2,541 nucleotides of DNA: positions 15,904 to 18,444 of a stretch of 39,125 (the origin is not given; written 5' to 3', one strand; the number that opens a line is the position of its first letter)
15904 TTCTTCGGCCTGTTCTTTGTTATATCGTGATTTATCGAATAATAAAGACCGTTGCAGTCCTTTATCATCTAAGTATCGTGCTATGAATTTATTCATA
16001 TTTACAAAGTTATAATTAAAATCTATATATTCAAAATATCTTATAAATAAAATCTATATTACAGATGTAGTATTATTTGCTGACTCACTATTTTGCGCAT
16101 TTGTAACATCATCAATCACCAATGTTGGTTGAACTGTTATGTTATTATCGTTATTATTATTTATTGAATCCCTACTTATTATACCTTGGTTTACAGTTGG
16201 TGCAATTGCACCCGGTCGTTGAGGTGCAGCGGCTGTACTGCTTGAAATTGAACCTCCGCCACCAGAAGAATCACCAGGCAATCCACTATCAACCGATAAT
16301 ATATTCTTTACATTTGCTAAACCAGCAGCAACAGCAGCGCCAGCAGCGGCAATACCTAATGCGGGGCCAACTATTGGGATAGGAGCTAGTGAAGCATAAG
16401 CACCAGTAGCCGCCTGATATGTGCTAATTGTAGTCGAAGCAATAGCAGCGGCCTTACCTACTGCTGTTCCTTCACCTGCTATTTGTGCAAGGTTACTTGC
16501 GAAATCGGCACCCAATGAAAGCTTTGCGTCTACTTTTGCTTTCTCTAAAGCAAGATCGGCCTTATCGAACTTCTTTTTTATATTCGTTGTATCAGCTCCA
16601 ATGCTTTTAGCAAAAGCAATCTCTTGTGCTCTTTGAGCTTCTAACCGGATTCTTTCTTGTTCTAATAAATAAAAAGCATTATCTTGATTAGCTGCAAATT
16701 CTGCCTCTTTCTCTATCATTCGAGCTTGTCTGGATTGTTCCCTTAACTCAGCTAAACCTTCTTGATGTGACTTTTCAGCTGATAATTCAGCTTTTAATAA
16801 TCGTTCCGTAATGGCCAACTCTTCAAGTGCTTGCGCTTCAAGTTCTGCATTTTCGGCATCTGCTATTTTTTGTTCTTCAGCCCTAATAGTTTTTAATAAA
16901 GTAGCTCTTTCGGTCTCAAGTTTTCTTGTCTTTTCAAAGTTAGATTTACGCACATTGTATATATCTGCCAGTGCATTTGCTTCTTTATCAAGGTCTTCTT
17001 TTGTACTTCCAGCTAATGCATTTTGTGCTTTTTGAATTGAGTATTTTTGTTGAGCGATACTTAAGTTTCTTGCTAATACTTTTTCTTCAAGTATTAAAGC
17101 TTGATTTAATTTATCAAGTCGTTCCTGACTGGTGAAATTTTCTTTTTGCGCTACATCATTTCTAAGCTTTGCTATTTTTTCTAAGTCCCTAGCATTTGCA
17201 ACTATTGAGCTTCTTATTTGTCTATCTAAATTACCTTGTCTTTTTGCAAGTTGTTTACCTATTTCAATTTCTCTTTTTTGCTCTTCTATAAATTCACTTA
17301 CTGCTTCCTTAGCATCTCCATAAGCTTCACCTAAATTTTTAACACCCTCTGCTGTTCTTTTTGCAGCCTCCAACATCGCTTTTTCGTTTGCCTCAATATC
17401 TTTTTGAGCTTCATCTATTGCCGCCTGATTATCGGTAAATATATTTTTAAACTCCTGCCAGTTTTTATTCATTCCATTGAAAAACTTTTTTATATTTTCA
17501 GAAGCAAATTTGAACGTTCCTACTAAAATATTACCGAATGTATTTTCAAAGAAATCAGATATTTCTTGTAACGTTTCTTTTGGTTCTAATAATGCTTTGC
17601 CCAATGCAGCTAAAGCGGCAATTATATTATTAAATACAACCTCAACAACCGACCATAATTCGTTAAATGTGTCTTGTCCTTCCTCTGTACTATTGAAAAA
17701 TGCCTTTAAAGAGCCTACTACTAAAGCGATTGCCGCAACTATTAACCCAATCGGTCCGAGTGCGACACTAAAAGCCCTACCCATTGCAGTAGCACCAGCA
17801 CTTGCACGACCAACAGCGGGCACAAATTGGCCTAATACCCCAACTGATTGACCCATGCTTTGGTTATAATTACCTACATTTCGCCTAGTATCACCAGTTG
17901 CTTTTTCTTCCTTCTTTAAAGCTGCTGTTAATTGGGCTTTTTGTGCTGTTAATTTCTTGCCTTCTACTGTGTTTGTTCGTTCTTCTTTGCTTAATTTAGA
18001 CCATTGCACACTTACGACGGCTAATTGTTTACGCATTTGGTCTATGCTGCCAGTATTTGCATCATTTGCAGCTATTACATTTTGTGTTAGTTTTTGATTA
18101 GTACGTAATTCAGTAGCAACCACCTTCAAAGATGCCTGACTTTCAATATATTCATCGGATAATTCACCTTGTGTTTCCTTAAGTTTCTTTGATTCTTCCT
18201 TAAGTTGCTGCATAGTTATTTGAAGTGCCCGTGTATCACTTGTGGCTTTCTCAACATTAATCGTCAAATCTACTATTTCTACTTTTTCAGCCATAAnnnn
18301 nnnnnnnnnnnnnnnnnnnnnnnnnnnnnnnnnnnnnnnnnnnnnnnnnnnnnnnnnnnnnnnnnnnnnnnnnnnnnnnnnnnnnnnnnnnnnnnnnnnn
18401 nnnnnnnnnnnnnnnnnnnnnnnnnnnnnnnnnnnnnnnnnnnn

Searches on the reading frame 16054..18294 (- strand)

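Call 13: search_protein_families(library=phrogs, proteins=[window:16054-18294:-])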
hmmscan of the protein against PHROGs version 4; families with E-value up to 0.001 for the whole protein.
window:16054-18294:- (746 aa): 10 families
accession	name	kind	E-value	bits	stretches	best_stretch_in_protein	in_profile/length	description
phrog_32985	-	unknown function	3.7e-16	59.7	1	127-563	31-445/686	-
phrog_20660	-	tail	1.8e-15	57.4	1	15-583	51-597/1106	tail length tape measure protein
phrog_9483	-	tail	9.7e-13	48.5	1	486-692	402-611/657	tail length tape measure protein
phrog_3336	-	tail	2.1e-12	47.5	1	281-679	544-956/1051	tail length tape measure protein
phrog_2854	-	tail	5.4e-07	29.7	1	210-683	229-757/855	tail length tape measure protein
phrog_991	-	tail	6e-07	28.4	1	153-451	619-974/1966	tail length tape measure protein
phrog_971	-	lysis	2e-06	27.7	1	127-234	471-576/1338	endolysin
phrog_4197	-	tail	7.6e-06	24.9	1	158-246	822-907/1783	tail length tape measure protein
phrog_1686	-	tail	7.6e-05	21.7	1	115-554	435-771/1224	tail length tape measure protein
phrog_1506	-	tail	0.00011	21.4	0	18-679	539-1180/1269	tail length tape measure protein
